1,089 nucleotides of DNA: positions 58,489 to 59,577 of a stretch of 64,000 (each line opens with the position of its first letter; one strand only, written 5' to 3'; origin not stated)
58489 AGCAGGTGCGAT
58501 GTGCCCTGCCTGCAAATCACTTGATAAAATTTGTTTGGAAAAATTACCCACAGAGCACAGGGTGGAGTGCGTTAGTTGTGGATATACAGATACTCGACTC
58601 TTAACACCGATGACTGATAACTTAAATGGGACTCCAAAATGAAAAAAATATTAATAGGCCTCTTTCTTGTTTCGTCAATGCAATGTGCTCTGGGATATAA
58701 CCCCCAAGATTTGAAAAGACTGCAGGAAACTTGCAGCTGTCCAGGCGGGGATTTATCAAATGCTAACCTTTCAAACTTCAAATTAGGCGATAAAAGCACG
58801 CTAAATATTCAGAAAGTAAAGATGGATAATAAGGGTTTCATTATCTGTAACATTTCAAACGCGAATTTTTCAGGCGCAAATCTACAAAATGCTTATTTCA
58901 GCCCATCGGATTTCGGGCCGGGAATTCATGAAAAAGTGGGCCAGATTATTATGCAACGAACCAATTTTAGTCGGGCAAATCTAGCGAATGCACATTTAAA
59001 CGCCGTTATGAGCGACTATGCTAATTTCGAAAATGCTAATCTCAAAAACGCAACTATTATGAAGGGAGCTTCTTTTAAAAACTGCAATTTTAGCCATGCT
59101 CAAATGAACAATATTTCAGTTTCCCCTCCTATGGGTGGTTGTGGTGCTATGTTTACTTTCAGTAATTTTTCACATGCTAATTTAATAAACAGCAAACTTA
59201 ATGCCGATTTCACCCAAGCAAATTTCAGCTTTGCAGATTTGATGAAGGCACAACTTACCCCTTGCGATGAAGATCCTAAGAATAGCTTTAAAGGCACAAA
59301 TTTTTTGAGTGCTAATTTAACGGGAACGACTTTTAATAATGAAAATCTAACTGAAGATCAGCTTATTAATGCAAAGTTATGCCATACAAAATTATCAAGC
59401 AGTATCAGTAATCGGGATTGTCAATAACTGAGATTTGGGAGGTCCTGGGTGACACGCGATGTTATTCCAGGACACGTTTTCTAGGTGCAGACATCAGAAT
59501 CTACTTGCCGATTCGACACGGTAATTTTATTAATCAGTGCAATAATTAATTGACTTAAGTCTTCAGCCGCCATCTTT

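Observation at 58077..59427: Translationally coupled DoxX / YheV zinc-ribbon / secreted pentapeptide-repeat trio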

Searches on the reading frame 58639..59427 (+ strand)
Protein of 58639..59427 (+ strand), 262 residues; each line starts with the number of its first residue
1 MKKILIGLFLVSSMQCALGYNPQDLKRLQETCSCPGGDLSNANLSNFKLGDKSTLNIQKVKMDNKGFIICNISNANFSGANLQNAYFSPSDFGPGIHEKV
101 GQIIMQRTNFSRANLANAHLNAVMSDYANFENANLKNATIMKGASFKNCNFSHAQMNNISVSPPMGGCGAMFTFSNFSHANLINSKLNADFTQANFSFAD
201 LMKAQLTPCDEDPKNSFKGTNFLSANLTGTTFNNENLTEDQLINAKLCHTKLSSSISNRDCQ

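Call 3: search_protein_families(library=pfam, proteins=[window:58639-59427:+], max_evalue=1)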
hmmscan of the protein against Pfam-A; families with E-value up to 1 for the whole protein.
window:58639-59427:+ (262 aa): 5 families
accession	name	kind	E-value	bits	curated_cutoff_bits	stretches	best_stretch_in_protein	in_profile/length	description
PF00805.28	Pentapeptide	-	4.1e-21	74.6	20.2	6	70-88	1-19/40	Pentapeptide repeats (8 copies)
PF13599.13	Pentapeptide_4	-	2.4e-14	53.6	38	4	31-92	5-63/78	Pentapeptide repeat region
PF13576.12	Pentapeptide_3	-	4.8e-14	52.7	27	3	121-157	3-39/48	Pentapeptide repeats (9 copies)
PF25296.1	Decapeptide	-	0.00051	20.3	45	0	65-90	20-45/74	Decapeptide repeat region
PF23894.2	LD_SV2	-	0.18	12.6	29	1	104-158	21-74/92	SV2A/B/C luminal domain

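Call 4: search_protein_families(library=ncbifam, proteins=[window:58639-59427:+], max_evalue=1)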
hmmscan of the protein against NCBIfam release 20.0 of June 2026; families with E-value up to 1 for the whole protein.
window:58639-59427:+ (262 aa): 19 families
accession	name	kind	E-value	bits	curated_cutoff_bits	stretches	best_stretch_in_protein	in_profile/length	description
NF047416.1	penta_HetL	equivalog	5.1e-24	84.9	260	2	104-259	29-177/218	heterocyst differentiation pentapeptide repeat protein HetL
NF052603.1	penta_Alr5209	equivalog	2.6e-13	50.1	125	3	176-254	14-87/113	Alr5209 family pentapeptide repeat protein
NF033086.2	penta_rpt_Qnr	equivalog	1e-10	41.7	240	2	56-184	6-125/211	Qnr family pentapeptide repeat protein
NF011743.0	PRK15196.1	equivalog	1e-08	34.4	354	2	109-252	168-309/350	type III secretion system effector PipB2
NF000420.1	penta_rpt_QnrB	exception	8.7e-08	32.4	460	2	98-255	18-179/214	QnrB family quinolone resistance pentapeptide repeat protein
NF011744.0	PRK15197.1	equivalog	5.3e-07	29.1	274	2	168-253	177-257/291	SPI-2 type III secretion system effector PipB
NF012152.0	penta_rpt_QnrC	exception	1.2e-06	28.6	500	2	62-184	18-131/221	QnrC family quinolone resistance pentapeptide repeat protein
NF012151.0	penta_rpt_QnrAS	exception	1.3e-06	28.6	490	2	105-253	28-185/218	QnrAS family quinolone resistance pentapeptide repeat protein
NF011904.1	PRK15377.1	subfamily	2e-06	26.5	500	1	30-161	12-139/606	type III secretion system effector HECT-type E3 ubiquitin transferase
NF033375.2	penta_rpt_QnrE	exception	2.5e-06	27.6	480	1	97-255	17-179/214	QnrE family quinolone resistance pentapeptide repeat protein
NF038182.1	penta_rpt_SmQnr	exception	2.5e-06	27.4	460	2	103-244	24-179/215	SmQnr family pentapeptide repeat protein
NF000056.3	penta_rpt_QnrS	exception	3.5e-06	26.9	460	1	62-183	18-130/218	QnrS family quinolone resistance pentapeptide repeat protein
NF000071.4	penta_rpt_QnrA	exception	3.6e-06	26.9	450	1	106-209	55-157/218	QnrA family quinolone resistance pentapeptide repeat protein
NF033900.0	T4SS_IcmE_DotG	equivalog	6e-06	24.6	750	1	53-209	205-361/1008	type IVB secretion system protein DotG/IcmE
NF000421.1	penta_rpt_QnrVC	exception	1.5e-05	25.1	460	2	56-183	12-130/218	QnrVC family quinolone resistance pentapeptide repeat protein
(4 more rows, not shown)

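Call 7: find_homologous_proteins(query=window:58639-59427:+)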
Query window:58639-59427:+ (262 aa): 181 proteins with E <= 0.001 among 1713 candidates; the best 120 are listed.
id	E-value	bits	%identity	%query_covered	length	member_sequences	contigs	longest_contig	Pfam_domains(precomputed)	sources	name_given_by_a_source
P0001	1.1e-95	338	60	100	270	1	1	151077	PF13576.13,PF13599.14,PF00805.29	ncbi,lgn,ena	-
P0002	5.2e-87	309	58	99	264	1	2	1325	PF13576.13,PF13599.14,PF00805.29,PF25296.2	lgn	-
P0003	7.6e-85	302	54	100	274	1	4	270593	PF13576.13,PF13599.14,PF00805.29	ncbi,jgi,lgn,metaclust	jgi:uncharacterized protein YjbI with pentapeptide repeats|metaclust:\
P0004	9.7e-82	292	57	100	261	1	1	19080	PF13576.13,PF13599.14,PF00805.29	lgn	-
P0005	3.4e-80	287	55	100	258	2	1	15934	PF13576.13,PF13599.14,PF00805.29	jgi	jgi:uncharacterized protein YjbI with pentapeptide repeats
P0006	5.8e-79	283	54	100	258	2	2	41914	PF13576.13,PF13599.14,PF00805.29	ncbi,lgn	-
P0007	5.5e-68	247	61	80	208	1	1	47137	PF13576.13,PF13599.14,PF00805.29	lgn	-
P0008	1.8e-63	232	55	81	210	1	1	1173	PF13576.13,PF13599.14,PF00805.29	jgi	jgi:uncharacterized protein YjbI with pentapeptide repeats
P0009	1.3e-22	98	34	91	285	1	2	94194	PF13576.13,PF13599.14,PF00805.29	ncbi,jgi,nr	ncbi:MAG: pentapeptide repeat protein [Gammaproteobacteria bacterium]|jgi:uncharacterized protein Yj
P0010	4.2e-17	80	30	100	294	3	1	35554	PF13576.13,PF13599.14,PF00805.29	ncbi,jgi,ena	-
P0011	7.8e-17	79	32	90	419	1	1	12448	PF13576.13,PF13599.14,PF00805.29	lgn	-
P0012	2.8e-15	74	31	90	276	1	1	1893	PF13576.13,PF13599.14,PF00805.29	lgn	-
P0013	2.0e-13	68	27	100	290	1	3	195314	PF13576.13,PF13599.14,PF00805.29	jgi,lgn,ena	-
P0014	7.0e-10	57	29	58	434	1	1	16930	PF13576.13,PF13599.14,PF00805.29,PF23894.3,PF25296.2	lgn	-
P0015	2.2e-9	55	31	84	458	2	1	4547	PF13576.13,PF13599.14,PF00805.29,PF25296.2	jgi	jgi:uncharacterized protein YjbI with pentapeptide repeats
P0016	4.9e-9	54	32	91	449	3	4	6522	PF13576.13,PF13599.14,PF00805.29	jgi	jgi:uncharacterized protein YjbI with pentapeptide repeats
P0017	5.1e-9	54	24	81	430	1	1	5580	PF05264.17,PF13576.13,PF13599.14,PF00805.29,PF23894.3,PF25296.2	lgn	-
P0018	1.5e-8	52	26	99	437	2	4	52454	PF16734.11,PF13576.13,PF13599.14,PF00805.29,PF25296.2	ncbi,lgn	ncbi:MAG: pentapeptide repeat-containing protein [Spirulinaceae cyanobacterium]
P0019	2.0e-8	52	30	85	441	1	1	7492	PF13576.13,PF13599.14,PF00805.29,PF25296.2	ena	-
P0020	2.4e-8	52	28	87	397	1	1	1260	PF13576.13,PF13599.14,PF00805.29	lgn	-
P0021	3.4e-8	51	26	73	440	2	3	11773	PF13576.13,PF13599.14,PF00805.29,PF25296.2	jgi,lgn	jgi:uncharacterized protein YjbI with pentapeptide repeats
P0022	4.6e-8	51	34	56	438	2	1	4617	PF13576.13,PF13599.14,PF00805.29,PF25296.2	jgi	jgi:uncharacterized protein YjbI with pentapeptide repeats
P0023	1.2e-7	49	27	81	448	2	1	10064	PF13576.13,PF13599.14,PF00805.29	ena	-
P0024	1.7e-7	49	31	35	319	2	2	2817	PF13576.13,PF13599.14,PF00805.29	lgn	-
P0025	2.4e-7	48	32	72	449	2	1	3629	PF13576.13,PF13599.14,PF00805.29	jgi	jgi:uncharacterized protein YjbI with pentapeptide repeats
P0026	2.9e-7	48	29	84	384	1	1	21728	PF13576.13,PF13599.14,PF00805.29,PF25296.2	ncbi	-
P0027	3.1e-7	48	28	84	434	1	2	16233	PF13576.13,PF20694.3,PF13599.14,PF00805.29,PF25296.2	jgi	jgi:uncharacterized protein YjbI with pentapeptide repeats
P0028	3.9e-7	48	30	87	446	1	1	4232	PF13576.13,PF13599.14,PF00805.29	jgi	jgi:uncharacterized protein YjbI with pentapeptide repeats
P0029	4.7e-7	47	29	76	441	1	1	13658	PF13576.13,PF13599.14,PF00805.29,PF25296.2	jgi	jgi:uncharacterized protein YjbI with pentapeptide repeats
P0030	5.2e-7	47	31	82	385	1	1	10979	PF13576.13,PF13599.14,PF00805.29,PF25296.2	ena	-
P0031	5.6e-7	47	32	32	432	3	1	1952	PF13576.13,PF13599.14,PF00805.29,PF25296.2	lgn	-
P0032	6.7e-7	47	30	92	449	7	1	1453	PF13576.13,PF13599.14,PF00805.29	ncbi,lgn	-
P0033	8.1e-7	47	26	73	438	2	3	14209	PF13576.13,PF13599.14,PF00805.29,PF25296.2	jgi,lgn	jgi:uncharacterized protein YjbI with pentapeptide repeats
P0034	1.2e-6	46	30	84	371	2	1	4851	PF13576.13,PF13599.14,PF00805.29,PF25296.2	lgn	-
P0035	1.3e-6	46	31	83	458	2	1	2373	PF13576.13,PF13599.14,PF00805.29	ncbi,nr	ncbi:MAG: pentapeptide repeat-containing protein, partial [Dolichospermum sp.]|nr:pentapeptide repea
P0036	1.4e-6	46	28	89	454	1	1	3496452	PF13576.13,PF01042.27,PF13599.14,PF00805.29,PF25296.2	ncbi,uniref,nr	ncbi:endoribonuclease L-PSP [Nostoc sp. KVJ3]|uniref:Rid family detoxifying hydrolase n=1 Tax=Nostoc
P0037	1.8e-6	46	29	89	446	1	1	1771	PF13576.13,PF13599.14,PF00805.29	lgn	-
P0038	1.8e-6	46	29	74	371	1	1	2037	PF13576.13,PF13599.14,PF00805.29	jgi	jgi:uncharacterized protein YjbI with pentapeptide repeats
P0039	2.3e-6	45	31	74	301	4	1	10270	PF13576.13,PF13599.14,PF00805.29,PF25296.2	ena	-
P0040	3.0e-6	45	36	52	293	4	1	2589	PF13576.13,PF13599.14,PF00805.29,PF25296.2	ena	-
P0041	3.2e-6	45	34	75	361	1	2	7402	PF13576.13,PF13599.14,PF00805.29,PF25296.2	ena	-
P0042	4.8e-6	44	32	48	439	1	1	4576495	PF13576.13,PF13599.14,PF00805.29,PF25296.2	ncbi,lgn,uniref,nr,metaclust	ncbi:pentapeptide repeat-containing protein [Pseudanabaena sp. PCC 6802]|uniref:pentapeptide repeat-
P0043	5.0e-6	44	29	71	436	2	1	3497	PF13576.13,PF13599.14,PF00805.29,PF13676.12,PF25296.2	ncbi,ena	-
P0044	5.2e-6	44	32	56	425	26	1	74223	PF13576.13,PF13599.14,PF00805.29,PF00042.29,PF25296.2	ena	-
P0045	5.7e-6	44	29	80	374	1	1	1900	PF13576.13,PF13599.14,PF00805.29,PF25296.2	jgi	jgi:uncharacterized protein YjbI with pentapeptide repeats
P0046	5.8e-6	44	28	85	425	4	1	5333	PF13576.13,PF13599.14,PF00805.29,PF25296.2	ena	-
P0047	6.5e-6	44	33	68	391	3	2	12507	PF13576.13,PF13599.14,PF00805.29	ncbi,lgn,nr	ncbi:MAG: pentapeptide repeat-containing protein [Methyloglobulus sp.]|nr:pentapeptide repeat-contai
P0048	6.6e-6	44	28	83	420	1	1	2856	PF13576.13,PF13599.14,PF00805.29,PF25296.2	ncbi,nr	ncbi:MAG: pentapeptide repeat-containing protein, partial [Microcoleus sp. SIO2G3]|nr:pentapeptide r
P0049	6.8e-6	44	27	76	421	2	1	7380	PF13576.13,PF13599.14,PF00805.29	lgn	-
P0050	7.1e-6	44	32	58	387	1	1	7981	PF13576.13,PF13599.14,PF00805.29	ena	-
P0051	7.2e-6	44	30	56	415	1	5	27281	PF13576.13,PF13599.14,PF00805.29,PF07885.23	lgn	-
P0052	7.4e-6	44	27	84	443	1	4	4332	PF13576.13,PF13599.14,PF00805.29,PF25296.2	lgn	-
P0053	8.2e-6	43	28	86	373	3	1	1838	PF13576.13,PF13599.14,PF00805.29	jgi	-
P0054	8.4e-6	43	29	72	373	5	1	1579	PF13576.13,PF13599.14,PF00805.29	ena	-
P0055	9.3e-6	43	25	84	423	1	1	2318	PF13576.13,PF13599.14,PF00805.29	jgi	jgi:uncharacterized protein YjbI with pentapeptide repeats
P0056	1.0e-5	43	34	46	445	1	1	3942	PF13576.13,PF20694.3,PF13599.14,PF00805.29,PF25296.2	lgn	-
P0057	1.0e-5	43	26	81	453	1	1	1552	PF13576.13,PF13599.14,PF00805.29,PF25296.2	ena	-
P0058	1.1e-5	43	28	78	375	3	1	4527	PF13576.13,PF13599.14,PF00805.29,PF25296.2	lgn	-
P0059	1.1e-5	43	30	65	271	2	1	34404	PF13576.13,PF13599.14,PF00805.29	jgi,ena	-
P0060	1.2e-5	43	27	98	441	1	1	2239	PF13576.13,PF13599.14,PF00805.29,PF25296.2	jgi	jgi:uncharacterized protein YjbI with pentapeptide repeats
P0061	1.2e-5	43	27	57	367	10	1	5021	PF13576.13,PF13599.14,PF00805.29,PF25296.2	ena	-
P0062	1.2e-5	43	28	71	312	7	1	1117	PF13576.13,PF13599.14,PF00805.29,PF25296.2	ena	-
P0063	1.3e-5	43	30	89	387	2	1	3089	PF13576.13,PF13599.14,PF00805.29,PF25296.2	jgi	jgi:uncharacterized protein YjbI with pentapeptide repeats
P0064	1.3e-5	43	30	56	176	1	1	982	PF13576.13,PF13599.14,PF00805.29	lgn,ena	-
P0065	1.4e-5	43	28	79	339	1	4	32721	PF13576.13,PF13599.14,PF00805.29,PF25296.2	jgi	jgi:uncharacterized protein YjbI with pentapeptide repeats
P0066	1.6e-5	42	28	72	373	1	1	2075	PF13576.13,PF13599.14,PF00805.29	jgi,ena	-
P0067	1.6e-5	42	23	84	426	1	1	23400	PF13576.13,PF13599.14,PF00805.29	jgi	jgi:uncharacterized protein YjbI with pentapeptide repeats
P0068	1.7e-5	42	34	47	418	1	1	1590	PF13576.13,PF13599.14,PF00805.29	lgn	-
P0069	2.1e-5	42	28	86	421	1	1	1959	PF13576.13,PF13599.14,PF00805.29,PF25296.2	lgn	-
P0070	2.2e-5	42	26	89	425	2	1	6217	PF13576.13,PF13599.14,PF00805.29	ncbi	-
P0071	2.2e-5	42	27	79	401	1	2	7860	PF13576.13,PF13599.14,PF00805.29,PF25296.2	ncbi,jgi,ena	jgi:uncharacterized protein YjbI with pentapeptide repeats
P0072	2.6e-5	42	29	78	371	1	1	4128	PF13576.13,PF13599.14,PF00805.29,PF25296.2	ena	-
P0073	2.8e-5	42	30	77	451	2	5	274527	PF13576.13,PF13599.14,PF00805.29,PF25296.2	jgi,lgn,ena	-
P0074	3.1e-5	41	30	46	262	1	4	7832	PF13576.13,PF13599.14,PF00805.29,PF25296.2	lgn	-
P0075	3.2e-5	41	29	78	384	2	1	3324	PF13576.13,PF13599.14,PF00805.29,PF25296.2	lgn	-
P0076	3.2e-5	41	29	74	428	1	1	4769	PF01582.26,PF13576.13,PF13599.14,PF00805.29,PF13676.12,PF25296.2,PF08937.17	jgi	jgi:uncharacterized protein YjbI with pentapeptide repeats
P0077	3.5e-5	41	32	81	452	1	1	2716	PF13576.13,PF13599.14,PF00805.29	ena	-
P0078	3.6e-5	41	27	87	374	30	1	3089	PF13576.13,PF13599.14,PF00805.29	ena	-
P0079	3.6e-5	41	25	63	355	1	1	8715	PF13576.13,PF13599.14,PF00805.29,PF25296.2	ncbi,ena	ncbi:MAG: pentapeptide repeat-containing protein [Prochloraceae cyanobacterium]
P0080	3.7e-5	41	32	46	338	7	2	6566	PF13576.13,PF13599.14,PF00805.29,PF07885.23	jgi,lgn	jgi:uncharacterized protein YjbI with pentapeptide repeats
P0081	3.8e-5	41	29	73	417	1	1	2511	PF13576.13,PF13599.14,PF00805.29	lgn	-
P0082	3.9e-5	41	27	82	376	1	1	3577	PF13576.13,PF13599.14,PF00805.29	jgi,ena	jgi:uncharacterized protein YjbI with pentapeptide repeats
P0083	4.3e-5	41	28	68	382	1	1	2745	PF13576.13,PF13599.14,PF00805.29,PF25296.2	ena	-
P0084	4.4e-5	41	30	81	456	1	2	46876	PF13576.13,PF13599.14,PF00805.29,PF25296.2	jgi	jgi:uncharacterized protein YjbI with pentapeptide repeats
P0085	4.4e-5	41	28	64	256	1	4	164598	PF13576.13,PF13599.14,PF00805.29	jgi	-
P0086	4.9e-5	41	31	48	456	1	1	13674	PF13576.13,PF13599.14,PF00805.29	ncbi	-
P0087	5.0e-5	41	31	73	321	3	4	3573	PF13576.13,PF13599.14,PF00805.29,PF25296.2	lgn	-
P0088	5.3e-5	41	26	89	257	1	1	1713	PF13576.13,PF13599.14,PF00805.29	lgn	-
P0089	6.0e-5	41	30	76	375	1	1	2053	PF13576.13,PF13599.14,PF00805.29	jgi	jgi:uncharacterized protein YjbI with pentapeptide repeats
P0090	6.7e-5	40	29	86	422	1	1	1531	PF13576.13,PF13599.14,PF00805.29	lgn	-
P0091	6.9e-5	40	24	79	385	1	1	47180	PF13576.13,PF01320.25,PF13599.14,PF00805.29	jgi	jgi:uncharacterized protein YjbI with pentapeptide repeats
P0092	7.1e-5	40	33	42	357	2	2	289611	PF13576.13,PF13599.14,PF00805.29,PF25296.2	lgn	-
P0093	7.3e-5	40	28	87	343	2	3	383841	PF13576.13,PF13599.14,PF00805.29,PF21684.3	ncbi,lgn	-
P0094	8.3e-5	40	30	85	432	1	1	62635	PF13576.13,PF20694.3,PF13599.14,PF00805.29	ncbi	ncbi:MAG: pentapeptide repeat-containing protein [Cyanobacteria bacterium J06633_8]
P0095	9.2e-5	40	28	71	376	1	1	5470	PF13576.13,PF13599.14,PF00805.29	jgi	-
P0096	9.2e-5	40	25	82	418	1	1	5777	PF13576.13,PF13599.14,PF00805.29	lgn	-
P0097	9.5e-5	40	35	44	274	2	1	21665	PF13576.13,PF13599.14,PF00805.29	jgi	jgi:tetratricopeptide (TPR) repeat protein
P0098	9.9e-5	40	27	84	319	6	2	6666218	PF13576.13,PF13599.14,PF00805.29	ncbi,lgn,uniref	ncbi:MAG: pentapeptide repeat-containing protein [Microcoleus anatoxicus]|uniref:pentapeptide repeat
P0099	9.9e-5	40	26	81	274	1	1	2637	PF13576.13,PF13599.14,PF00805.29,PF25296.2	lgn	-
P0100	1.0e-4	40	30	89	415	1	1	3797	PF13576.13,PF13599.14,PF00805.29,PF00520.38,PF07885.23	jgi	jgi:uncharacterized protein YjbI with pentapeptide repeats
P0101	1.1e-4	40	26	84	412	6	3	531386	PF13576.13,PF13599.14,PF00805.29,PF23894.3,PF25296.2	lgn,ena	-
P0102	1.1e-4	40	31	65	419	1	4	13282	PF13576.13,PF13599.14,PF00805.29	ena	-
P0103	1.1e-4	40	30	69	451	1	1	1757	PF01582.26,PF13576.13,PF13599.14,PF00805.29,PF13676.12,PF25296.2,PF08937.17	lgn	-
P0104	1.2e-4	40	24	82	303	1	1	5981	PF13576.13,PF13599.14,PF00805.29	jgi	jgi:uncharacterized protein YjbI with pentapeptide repeats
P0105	1.2e-4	40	26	84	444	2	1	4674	PF13576.13,PF13599.14,PF00805.29,PF13676.12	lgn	-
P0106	1.2e-4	40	29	84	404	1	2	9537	PF13576.13,PF13599.14,PF00805.29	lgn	-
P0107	1.3e-4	39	28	58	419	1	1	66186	PF01582.26,PF13576.13,PF13599.14,PF00805.29,PF13676.12,PF25296.2,PF08937.17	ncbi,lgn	-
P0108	1.3e-4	39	27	87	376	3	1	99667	PF13576.13,PF13599.14,PF00805.29,PF25296.2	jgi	jgi:uncharacterized protein YjbI with pentapeptide repeats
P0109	1.4e-4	39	28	96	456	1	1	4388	PF01582.26,PF13576.13,PF13599.14,PF00805.29,PF13676.12,PF25296.2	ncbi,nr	ncbi:MAG TPA: toll/interleukin-1 receptor domain-containing protein, partial [Ktedonobacteraceae bac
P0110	1.4e-4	39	32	72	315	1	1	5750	PF13576.13,PF13599.14,PF00805.29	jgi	jgi:uncharacterized protein YjbI with pentapeptide repeats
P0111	1.4e-4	39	27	85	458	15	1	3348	PF13576.13,PF13599.14,PF00805.29,PF25296.2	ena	-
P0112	1.5e-4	39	29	84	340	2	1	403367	PF13576.13,PF13599.14,PF00805.29,PF21684.3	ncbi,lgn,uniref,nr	ncbi:pentapeptide repeat-containing protein [Candidatus Symbiopectobacterium sp. NZEC151]|uniref:pen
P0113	1.5e-4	39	29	38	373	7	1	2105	PF13576.13,PF13599.14,PF00805.29,PF25296.2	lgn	-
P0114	1.6e-4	39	32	55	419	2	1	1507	PF13576.13,PF13599.14,PF00805.29,PF13676.12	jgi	jgi:uncharacterized protein YjbI with pentapeptide repeats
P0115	1.6e-4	39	33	58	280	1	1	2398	PF13576.13,PF13599.14,PF00805.29,PF25296.2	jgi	jgi:uncharacterized protein YjbI with pentapeptide repeats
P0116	1.7e-4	39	29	72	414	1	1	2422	PF13576.13,PF13599.14,PF00805.29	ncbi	-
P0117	1.7e-4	39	28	79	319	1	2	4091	PF13576.13,PF13599.14,PF00805.29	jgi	jgi:BTB/POZ domain-containing protein KCTD9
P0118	1.8e-4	39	30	79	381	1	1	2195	PF13576.13,PF13599.14,PF00805.29,PF25296.2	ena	-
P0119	1.8e-4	39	27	88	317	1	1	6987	PF13576.13,PF13599.14,PF00805.29,PF07885.23,PF25296.2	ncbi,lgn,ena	-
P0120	1.8e-4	39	32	74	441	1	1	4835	PF13576.13,PF13599.14,PF00805.29,PF25296.2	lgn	-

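Call 9: find_encoding_contigs(protein=P0001, flank=5000, max_places=2)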
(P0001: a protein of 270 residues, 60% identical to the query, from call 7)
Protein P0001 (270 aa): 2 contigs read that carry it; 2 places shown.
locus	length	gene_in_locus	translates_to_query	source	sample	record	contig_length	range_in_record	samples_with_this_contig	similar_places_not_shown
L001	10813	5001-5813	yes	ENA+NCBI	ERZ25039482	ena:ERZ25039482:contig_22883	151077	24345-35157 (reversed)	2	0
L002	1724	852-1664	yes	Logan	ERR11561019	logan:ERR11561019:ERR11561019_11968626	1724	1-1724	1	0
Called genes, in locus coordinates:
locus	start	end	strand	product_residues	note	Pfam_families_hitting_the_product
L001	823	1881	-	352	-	-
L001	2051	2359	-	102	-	PF00072:Response_reg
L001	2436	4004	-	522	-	PF13302:Acetyltransf_3, PF13420:Acetyltransf_4 (weak), PF00583:Acetyltransf_1, PF04229:GrpB, PF27394:Aq_aa27 (weak), PF06414:Zeta_toxin (weak), PF13238:AAA_18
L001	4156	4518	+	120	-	PF07927:HicA_toxin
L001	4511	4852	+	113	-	PF05534:HicB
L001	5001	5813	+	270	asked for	PF13576:Pentapeptide_3 (faint), PF00805:Pentapeptide, PF13599:Pentapeptide_4 (weak)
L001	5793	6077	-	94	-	PF05016:ParE_toxin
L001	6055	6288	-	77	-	PF12651:RHH_3 (weak), PF19807:DUF6290 (weak)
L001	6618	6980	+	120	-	PF12802:MarR_2 (faint), PF25212:HVO_A0114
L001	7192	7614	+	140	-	-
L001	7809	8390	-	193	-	-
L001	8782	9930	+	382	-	PF00023:Ank (faint), PF12796:Ank_2 (weak), PF13606:Ank_3 (faint), PF13637:Ank_4 (faint)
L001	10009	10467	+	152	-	-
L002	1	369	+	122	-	?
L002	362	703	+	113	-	PF05534:HicB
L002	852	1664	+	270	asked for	PF13576:Pentapeptide_3 (faint), PF00805:Pentapeptide, PF13599:Pentapeptide_4 (weak)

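Call 10: find_encoding_contigs(protein=P0003, flank=5000, max_places=2)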
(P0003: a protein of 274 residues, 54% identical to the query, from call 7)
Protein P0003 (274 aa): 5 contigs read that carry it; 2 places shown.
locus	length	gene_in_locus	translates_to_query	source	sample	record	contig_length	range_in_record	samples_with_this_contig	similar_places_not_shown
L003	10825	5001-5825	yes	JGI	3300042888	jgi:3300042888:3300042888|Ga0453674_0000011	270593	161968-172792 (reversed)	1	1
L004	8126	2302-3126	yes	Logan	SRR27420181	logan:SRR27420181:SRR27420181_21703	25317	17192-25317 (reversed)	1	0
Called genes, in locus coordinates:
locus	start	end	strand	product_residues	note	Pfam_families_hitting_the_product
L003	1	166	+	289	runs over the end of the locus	PF11004:Kdo_hydroxy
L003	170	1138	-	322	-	PF17125:Methyltr_RsmF_N, PF01189:Methyltr_RsmB-F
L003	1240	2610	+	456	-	PF00171:Aldedh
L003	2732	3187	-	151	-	PF01316:Arg_repressor, PF02863:Arg_repressor_C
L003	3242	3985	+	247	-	PF20260:PUA_4, PF04452:Methyltrans_RNA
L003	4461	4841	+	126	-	PF07681:DoxX, PF02077:SURF4 (weak)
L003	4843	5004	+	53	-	PF09526:DUF2387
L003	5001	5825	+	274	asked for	PF00805:Pentapeptide (weak), PF13576:Pentapeptide_3 (weak), PF13599:Pentapeptide_4 (weak)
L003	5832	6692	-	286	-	PF01048:PNP_UDP_1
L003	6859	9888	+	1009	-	-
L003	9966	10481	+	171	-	PF01161:PBP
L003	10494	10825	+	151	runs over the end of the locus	PF10116:Host_attach, PF18856:baeRF_family12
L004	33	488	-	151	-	PF01316:Arg_repressor, PF02863:Arg_repressor_C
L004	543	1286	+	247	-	PF20260:PUA_4, PF04452:Methyltrans_RNA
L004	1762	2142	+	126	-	PF07681:DoxX, PF02077:SURF4 (weak)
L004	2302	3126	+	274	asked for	PF00805:Pentapeptide (weak), PF13576:Pentapeptide_3 (weak), PF13599:Pentapeptide_4 (weak)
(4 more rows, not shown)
